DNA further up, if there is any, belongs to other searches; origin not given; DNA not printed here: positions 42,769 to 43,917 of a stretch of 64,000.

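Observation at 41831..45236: Uncharacterised radical-SAM cassette directly upstream of, and co-directional with, the giant surface-protein gene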

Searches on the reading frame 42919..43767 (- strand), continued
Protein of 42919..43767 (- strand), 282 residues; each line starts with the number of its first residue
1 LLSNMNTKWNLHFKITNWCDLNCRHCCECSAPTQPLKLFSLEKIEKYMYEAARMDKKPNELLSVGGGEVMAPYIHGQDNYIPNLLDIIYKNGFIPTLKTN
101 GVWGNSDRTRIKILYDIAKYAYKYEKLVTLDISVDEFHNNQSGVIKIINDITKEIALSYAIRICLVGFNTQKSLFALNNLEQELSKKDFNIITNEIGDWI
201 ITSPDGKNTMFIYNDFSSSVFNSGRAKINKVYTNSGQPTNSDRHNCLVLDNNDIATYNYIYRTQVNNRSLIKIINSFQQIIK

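Call 23: predict_structure(alignment_id=A1)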
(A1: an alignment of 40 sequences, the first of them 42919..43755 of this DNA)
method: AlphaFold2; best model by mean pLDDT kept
length: 278 residues; sequences in the alignment: 40
mean_pLDDT: 93.5   pTM: 0.91
mean pLDDT of the five models: 93.5, 93.2, 93.0, 92.9, 91.7
residues with pLDDT >= 90: 244; 70-90: 22; 50-70: 8; < 50: 4
segments of 3 or more residues with pLDDT < 50: none
pLDDT, mean of each block of 10 residues (from residue 1): 79 94 92 97 97 93 96 98 98 98 98 98 97 94 97 97 96 98 97 96 95 91 92 60 94 92 95 90
secondary structure, 60 per line:
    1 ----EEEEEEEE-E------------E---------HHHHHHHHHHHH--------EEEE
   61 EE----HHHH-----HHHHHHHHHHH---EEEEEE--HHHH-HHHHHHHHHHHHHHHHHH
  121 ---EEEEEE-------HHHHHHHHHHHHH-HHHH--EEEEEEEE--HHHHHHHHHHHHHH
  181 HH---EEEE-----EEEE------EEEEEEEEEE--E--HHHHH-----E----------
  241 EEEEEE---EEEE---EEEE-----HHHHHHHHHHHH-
elements in order: E5-12 H37-48 E57-62 H67-70 H76-86 E90-95 H98-101 H103-120 E124-129 H137-149 H151-154 E157-164 H167-182 E186-189 E195-198 E205-214 H220-224 E241-246 E250-253 E257-260 H266-277

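Call 25: search_protein_families(library=phrogs, proteins=[window:42919-43767:-], max_evalue=0.1)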
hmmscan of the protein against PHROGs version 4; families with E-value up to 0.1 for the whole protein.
window:42919-43767:- (282 aa): 2 families
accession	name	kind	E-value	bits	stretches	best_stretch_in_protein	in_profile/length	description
phrog_16999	-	other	0.00071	20.3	1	10-166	12-154/288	Fe-S oxidoreductase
phrog_1802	-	other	0.0067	16.3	1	3-138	38-167/556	radical SAM domain-containing protein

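Call 27: fold_search(model_id=the predicted structure, library=pdb)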
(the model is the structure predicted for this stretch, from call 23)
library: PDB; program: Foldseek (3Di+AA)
matches with E <= 10: 1518; with E <= 0.001: 36
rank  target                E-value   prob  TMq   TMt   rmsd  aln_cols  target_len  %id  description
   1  8ai1_A                2.5e-12  1.00  0.63  0.57   4.8       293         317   18  Crystal structure of radical SAM epimerase EpeE from Bacillus subtilis with [4Fe-4S] clusters and S-adenosyl-L-homocys (released 2024-01-10)
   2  8ai6_A                3.6e-12  1.00  0.63  0.55   4.8       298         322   19  Crystal structure of radical SAM epimerase EpeE D210A mutant from Bacillus subtilis with [4Fe-4S] clusters, S-adenosyl (released 2024-01-10)
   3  8ai4_A                4.1e-12  1.00  0.64  0.57   4.6       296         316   18  Crystal structure of radical SAM epimerase EpeE C223A mutant from Bacillus subtilis with [4Fe-4S] clusters, S-adenosyl (released 2024-01-10)
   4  8ai2_B                4.9e-12  1.00  0.64  0.56   4.4       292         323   19  Crystal structure of radical SAM epimerase EpeE from Bacillus subtilis with [4Fe-4S] clusters, S-adenosyl-L-homocystei (released 2024-01-10)
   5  8ai3_A                4.9e-12  1.00  0.64  0.57   4.4       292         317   18  Crystal structure of radical SAM epimerase EpeE C223A mutant from Bacillus subtilis with [4Fe-4S] clusters and S-adeno (released 2024-01-10)
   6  8ai6_B                4.9e-12  1.00  0.64  0.56   4.8       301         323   19  Crystal structure of radical SAM epimerase EpeE D210A mutant from Bacillus subtilis with [4Fe-4S] clusters, S-adenosyl (released 2024-01-10)
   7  8ai3_B                5.3e-12  1.00  0.63  0.55   4.6       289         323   17  Crystal structure of radical SAM epimerase EpeE C223A mutant from Bacillus subtilis with [4Fe-4S] clusters and S-adeno (released 2024-01-10)
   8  8ai4_B                1.0e-11  1.00  0.66  0.58   4.3       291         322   20  Crystal structure of radical SAM epimerase EpeE C223A mutant from Bacillus subtilis with [4Fe-4S] clusters, S-adenosyl (released 2024-01-10)
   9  8ai1_B                1.1e-11  1.00  0.60  0.53   4.3       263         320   19  Crystal structure of radical SAM epimerase EpeE from Bacillus subtilis with [4Fe-4S] clusters and S-adenosyl-L-homocys (released 2024-01-10)
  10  6efn                  1.4e-07  1.00  0.55  0.41   7.5       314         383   14  Structure of a RiPP maturase, SkfB (released 2018-10-24)
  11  5v1s_A                1.8e-07  1.00  0.46  0.33   8.8       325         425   12  Crystal structure of Streptococcus suis SuiB bound to S-adenosylmethionine (released 2017-08-30)
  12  9dfw_B                1.8e-07  1.00  0.41  0.39   7.1       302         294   12  X-ray crystal structure of an engineered Viperin-like enzyme from T. virens with bound CTP and SAM (released 2025-02-12)
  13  5vsl_A                4.1e-07  1.00  0.41  0.43   8.1       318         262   11  Crystal structure of viperin with bound [4Fe-4S] cluster and S-adenosylhomocysteine (SAH) (released 2017-06-14)
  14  5v1q_B                4.7e-07  1.00  0.46  0.32   9.1       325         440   11  Crystal structure of Streptococcus suis SuiB (released 2017-08-30)
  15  6q2p_A                6.0e-07  1.00  0.40  0.38   7.8       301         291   12  Crystal structure of mouse viperin bound to cytidine triphosphate and S-adenosylhomocysteine (released 2020-01-22)
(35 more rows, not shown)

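Call 39: search_protein_families(library=padloc, proteins=[window:42919-43767:-], max_evalue=0.1)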
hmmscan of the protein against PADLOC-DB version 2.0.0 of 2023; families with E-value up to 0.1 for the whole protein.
window:42919-43767:- (282 aa): 0 families

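Call 42: search_protein_representatives(alignment_id=A1)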
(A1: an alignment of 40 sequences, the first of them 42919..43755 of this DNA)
Query: 40 sequences, 277 profile positions. Proteins with E-value up to 0.001 (for the whole library): 869; up to 1e-10: 77; up to 1e-30: 24. The best 150 are listed.
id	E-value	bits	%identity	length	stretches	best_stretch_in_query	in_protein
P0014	1.1e-123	428.7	-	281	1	1-275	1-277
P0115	3.8e-109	381.0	-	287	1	1-275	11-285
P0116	3.6e-103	361.4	-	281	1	3-275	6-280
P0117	4.4e-101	354.6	-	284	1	1-275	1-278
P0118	2.1e-99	349.1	-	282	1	3-276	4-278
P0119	6.0e-98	344.3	-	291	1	1-276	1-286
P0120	4.4e-97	341.5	-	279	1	1-275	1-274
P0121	9.5e-94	330.5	-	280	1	3-275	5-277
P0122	8.3e-88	311.0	-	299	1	8-274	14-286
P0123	1.5e-87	310.2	-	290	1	3-276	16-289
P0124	1.2e-85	303.9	-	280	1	3-276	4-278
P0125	7.4e-83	294.8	-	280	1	5-267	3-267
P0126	5.9e-82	291.8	-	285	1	3-276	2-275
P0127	1.8e-81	290.2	-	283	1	4-275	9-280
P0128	2.3e-68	247.2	-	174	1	3-167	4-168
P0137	4.5e-31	124.9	-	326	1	5-226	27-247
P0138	1.5e-30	123.2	-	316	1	4-252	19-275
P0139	3.2e-30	122.1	-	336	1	6-224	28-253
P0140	9.2e-29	117.3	-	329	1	4-222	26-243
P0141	2.2e-28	116.1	-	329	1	8-225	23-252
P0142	8.7e-28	114.1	-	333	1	4-234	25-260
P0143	1.3e-27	113.6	-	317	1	8-234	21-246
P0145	6.0e-26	108.1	-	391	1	5-262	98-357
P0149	3.3e-25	105.7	-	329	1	5-258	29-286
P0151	1.0e-23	100.8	-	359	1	5-269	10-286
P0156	2.3e-21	93.1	-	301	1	6-261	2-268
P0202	6.3e-10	55.6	-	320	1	6-184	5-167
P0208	1.3e-09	54.5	-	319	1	6-170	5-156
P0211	1.8e-09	54.1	-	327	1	7-159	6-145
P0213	3.1e-09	53.3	-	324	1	6-116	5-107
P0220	4.1e-09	52.9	-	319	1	8-193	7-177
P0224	9.8e-09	51.7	-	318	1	7-176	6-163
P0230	1.3e-08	51.3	-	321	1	7-187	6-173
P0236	1.9e-08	50.7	-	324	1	11-195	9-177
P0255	4.9e-08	49.4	-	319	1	6-182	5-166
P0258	5.4e-08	49.2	-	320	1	7-182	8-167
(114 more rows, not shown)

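Call 43: search_protein_families(library=ncbifam, proteins=[P0137, P0138, P0139, P0140, P0141, P0142, P0143, P0145, P0149, P0151], max_evalue=0.00001)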
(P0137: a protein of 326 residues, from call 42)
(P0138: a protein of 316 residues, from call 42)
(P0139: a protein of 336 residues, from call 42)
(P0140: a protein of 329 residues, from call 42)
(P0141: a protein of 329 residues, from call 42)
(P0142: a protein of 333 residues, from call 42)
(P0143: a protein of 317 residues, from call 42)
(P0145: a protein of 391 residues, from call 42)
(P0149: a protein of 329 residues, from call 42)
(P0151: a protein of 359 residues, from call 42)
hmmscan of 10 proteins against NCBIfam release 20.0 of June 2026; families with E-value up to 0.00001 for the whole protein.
P0137 (326 aa): 1 family
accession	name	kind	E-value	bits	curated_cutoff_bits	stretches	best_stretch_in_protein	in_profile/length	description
TIGR04078.1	rSAM_yydG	equivalog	1e-06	28.5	300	1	32-164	6-125/309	YydG family radical SAM peptide epimerase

P0138 (316 aa): 6 families
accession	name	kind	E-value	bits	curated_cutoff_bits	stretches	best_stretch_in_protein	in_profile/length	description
TIGR04078.1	rSAM_yydG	equivalog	4.4e-09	36.2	300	1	24-190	5-160/309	YydG family radical SAM peptide epimerase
TIGR03962.1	mycofact_rSAM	equivalog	2.8e-07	30.1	265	1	18-122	14-106/339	mycofactocin radical SAM maturase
NF045702.1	rSAM_GDGT_ether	equivalog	1e-06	27.7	450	1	18-151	84-206/486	tetraether lipid synthase Tes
TIGR04546.1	rSAM_ahbC_deAc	equivalog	2e-06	26.9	650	1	25-116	44-128/390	12,18-didecarboxysiroheme deacetylase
TIGR04167.1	rSAM_SeCys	equivalog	2.3e-06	27.1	300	1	21-127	9-107/303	arsenosugar biosynthesis radical SAM (seleno)protein ArsS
TIGR04347.1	pseudo_SAM_Halo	equivalog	3.6e-06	26.5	525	1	25-121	43-132/390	TIGR04347 family pseudo-SAM/SPASM protein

P0139 (336 aa): 1 family
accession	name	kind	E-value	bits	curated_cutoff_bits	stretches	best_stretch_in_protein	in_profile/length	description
TIGR04078.1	rSAM_yydG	equivalog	2.7e-08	33.6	300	1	35-204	9-160/309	YydG family radical SAM peptide epimerase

P0140 (329 aa): 1 family
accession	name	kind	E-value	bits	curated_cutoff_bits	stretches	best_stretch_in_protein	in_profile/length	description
TIGR04078.1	rSAM_yydG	equivalog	4.4e-07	29.7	300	1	28-182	2-146/309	YydG family radical SAM peptide epimerase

P0141 (329 aa): 1 family
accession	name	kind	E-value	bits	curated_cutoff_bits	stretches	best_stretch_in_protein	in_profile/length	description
TIGR04078.1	rSAM_yydG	equivalog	1.1e-07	31.6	300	1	26-149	7-118/309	YydG family radical SAM peptide epimerase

P0142 (333 aa): 6 families
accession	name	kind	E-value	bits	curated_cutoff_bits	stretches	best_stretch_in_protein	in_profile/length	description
TIGR04078.1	rSAM_yydG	equivalog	2.2e-08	34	300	1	28-185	3-143/309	YydG family radical SAM peptide epimerase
TIGR03962.1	mycofact_rSAM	equivalog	1.4e-06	27.7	265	1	28-129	14-105/339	mycofactocin radical SAM maturase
TIGR04133.1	rSAM_w_lipo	hypoth_equivalog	2.3e-06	26.8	425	1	27-206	25-195/350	TIGR04133 family radical SAM/SPASM protein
TIGR04054.1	rSAM_NirJ1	equivalog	3.4e-06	25.9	650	1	29-129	39-130/387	putative heme d1 biosynthesis radical SAM protein NirJ1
NF038283.1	viperin_w_prok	equivalog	3.9e-06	26.2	180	1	32-134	8-108/281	viperin family antiviral radical SAM protein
TIGR02495.1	NrdG2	equivalog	5.1e-06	26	131.15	0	36-203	26-183/193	anaerobic ribonucleoside-triphosphate reductase activating protein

P0143 (317 aa): 6 families
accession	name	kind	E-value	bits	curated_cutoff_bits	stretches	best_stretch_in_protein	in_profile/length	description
TIGR04478.1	rSAM_YfkAB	equivalog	2.4e-09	36.9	250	1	22-116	29-119/363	radical SAM/CxCxxxxC motif protein YfkAB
TIGR04078.1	rSAM_yydG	equivalog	4.7e-09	36.1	300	1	22-148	5-119/309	YydG family radical SAM peptide epimerase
TIGR04167.1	rSAM_SeCys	equivalog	1.5e-06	27.7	300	1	22-109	12-90/303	arsenosugar biosynthesis radical SAM (seleno)protein ArsS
NF049973.1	radical_Rv1681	equivalog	2.7e-06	26.5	380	1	28-104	82-150/326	Rv1681 family radical SAM protein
TIGR02495.1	NrdG2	equivalog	5e-06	26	131.15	0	27-109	25-99/193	anaerobic ribonucleoside-triphosphate reductase activating protein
NF038283.1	viperin_w_prok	equivalog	8.8e-06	25.1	180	1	24-124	8-107/281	viperin family antiviral radical SAM protein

P0145 (391 aa): 1 family
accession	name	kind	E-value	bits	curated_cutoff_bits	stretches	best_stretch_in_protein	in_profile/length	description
TIGR04078.1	rSAM_yydG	equivalog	5.1e-09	36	300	1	101-249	4-142/309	YydG family radical SAM peptide epimerase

P0149 (329 aa): 1 family
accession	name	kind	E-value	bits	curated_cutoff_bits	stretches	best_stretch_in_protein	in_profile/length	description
TIGR04078.1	rSAM_yydG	equivalog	3.3e-08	33.4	300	1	36-185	8-147/309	YydG family radical SAM peptide epimerase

P0151 (359 aa): 0 families

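Call 45: find_encoding_contigs(protein=P0139, flank=6000, max_places=3)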
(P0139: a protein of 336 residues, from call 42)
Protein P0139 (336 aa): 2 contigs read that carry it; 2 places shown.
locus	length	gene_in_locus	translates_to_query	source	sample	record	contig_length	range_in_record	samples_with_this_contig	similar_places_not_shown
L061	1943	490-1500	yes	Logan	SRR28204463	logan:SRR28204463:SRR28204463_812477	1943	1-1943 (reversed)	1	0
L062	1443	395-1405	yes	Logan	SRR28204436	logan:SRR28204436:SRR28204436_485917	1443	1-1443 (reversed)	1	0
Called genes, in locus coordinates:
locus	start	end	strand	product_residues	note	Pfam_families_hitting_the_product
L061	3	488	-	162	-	?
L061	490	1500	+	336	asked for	PF04055:Radical_SAM (weak)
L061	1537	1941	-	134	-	?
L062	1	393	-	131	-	?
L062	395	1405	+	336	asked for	PF04055:Radical_SAM (weak)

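Call 46: find_encoding_contigs(protein=P0138, flank=6000, max_places=3)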
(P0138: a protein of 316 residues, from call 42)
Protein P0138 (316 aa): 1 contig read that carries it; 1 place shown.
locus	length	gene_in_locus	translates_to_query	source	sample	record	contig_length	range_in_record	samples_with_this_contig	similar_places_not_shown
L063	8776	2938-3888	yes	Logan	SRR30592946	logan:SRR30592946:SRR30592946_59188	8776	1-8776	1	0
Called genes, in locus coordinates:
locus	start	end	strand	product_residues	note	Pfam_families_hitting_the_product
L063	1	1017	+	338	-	?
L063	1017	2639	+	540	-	PF01807:Zn_ribbon_DnaG, PF08275:DNAG_N, PF13662:Toprim_4, PF01751:Toprim, PF13155:Toprim_2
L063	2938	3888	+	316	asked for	PF04055:Radical_SAM (weak)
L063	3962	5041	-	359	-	PF01926:MMR_HSR1, PF02421:FeoB_N (weak), PF06071:YchF-GTPase_C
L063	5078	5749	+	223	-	PF01458:SUFBD_core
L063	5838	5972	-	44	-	-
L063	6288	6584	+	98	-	-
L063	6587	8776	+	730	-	?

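Call 48: search_protein_families(library=pfam, proteins=[L056:12525-14258:+, L033:5321-6373:+, L043:8961-9905:-, L024:9054-9950:+, L023:680-1171:-, L001:8141-9076:-, L010:1921-2724:-, L044:11648-12877:+], max_evalue=0.01)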
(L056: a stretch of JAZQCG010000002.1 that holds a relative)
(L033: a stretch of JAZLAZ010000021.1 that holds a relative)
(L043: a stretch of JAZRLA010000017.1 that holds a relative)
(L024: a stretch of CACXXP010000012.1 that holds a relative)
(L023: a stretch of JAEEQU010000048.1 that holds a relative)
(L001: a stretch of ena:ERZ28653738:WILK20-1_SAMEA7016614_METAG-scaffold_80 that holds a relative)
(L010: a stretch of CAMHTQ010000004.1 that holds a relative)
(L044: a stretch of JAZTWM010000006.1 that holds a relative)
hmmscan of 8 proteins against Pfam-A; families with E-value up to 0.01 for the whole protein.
L056:12525-14258:+ (577 aa): 0 families

L033:5321-6373:+ (350 aa): 1 family
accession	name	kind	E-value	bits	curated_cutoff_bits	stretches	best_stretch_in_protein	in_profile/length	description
PF07439.16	DUF1515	-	0.0028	18.1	22.2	0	58-139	17-99/113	Protein of unknown function (DUF1515)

L043:8961-9905:- (314 aa): 0 families

L024:9054-9950:+ (298 aa): 1 family
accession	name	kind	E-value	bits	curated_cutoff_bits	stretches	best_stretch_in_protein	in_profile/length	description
PF03279.18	Lip_A_acyltrans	-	9.4e-09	35.3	22.3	1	20-292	22-289/295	Bacterial lipid A biosynthesis acyltransferase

L023:680-1171:- (163 aa): 0 families

L001:8141-9076:- (311 aa): 1 family
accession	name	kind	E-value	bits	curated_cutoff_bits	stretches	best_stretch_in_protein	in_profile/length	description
PF09479.16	Flg_new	-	0.00043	20.8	27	1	100-125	14-39/65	Listeria-Bacteroides repeat domain (List_Bact_rpt)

L010:1921-2724:- (267 aa): 0 families

L044:11648-12877:+ (409 aa): 0 families

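Call 74: search_dna_similar(query=window:42919-43755:-, collection=phages, mode=protein, max_evalue=0.001, max_rows=15)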
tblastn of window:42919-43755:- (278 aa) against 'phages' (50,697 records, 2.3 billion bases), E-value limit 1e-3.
No match.

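Call 75: find_related_loci(query=A1, collection=viral_contigs, flank=8000)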
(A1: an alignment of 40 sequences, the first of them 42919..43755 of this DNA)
Query A1 (278 aa) in viral_contigs; peptide patterns used: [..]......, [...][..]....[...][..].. (x = any residue, [..] = any of these).
39 stretches matched a pattern; 7 encode a relative of the query (tblastn E <= 1e-3); 7 distinct loci.
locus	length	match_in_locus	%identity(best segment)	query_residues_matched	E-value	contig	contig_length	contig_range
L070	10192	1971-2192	28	6-93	5e-5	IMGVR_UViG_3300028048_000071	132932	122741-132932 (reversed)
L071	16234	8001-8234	30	7-95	6e-5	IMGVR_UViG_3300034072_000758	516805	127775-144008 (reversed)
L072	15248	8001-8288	31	9-110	8e-5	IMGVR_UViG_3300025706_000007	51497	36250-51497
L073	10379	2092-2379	31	9-110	8e-5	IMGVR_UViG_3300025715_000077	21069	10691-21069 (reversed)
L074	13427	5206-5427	27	6-93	1e-4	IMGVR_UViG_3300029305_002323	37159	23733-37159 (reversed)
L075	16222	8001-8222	28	6-93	1e-4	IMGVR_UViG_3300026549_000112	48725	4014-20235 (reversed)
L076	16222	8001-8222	28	6-93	2e-4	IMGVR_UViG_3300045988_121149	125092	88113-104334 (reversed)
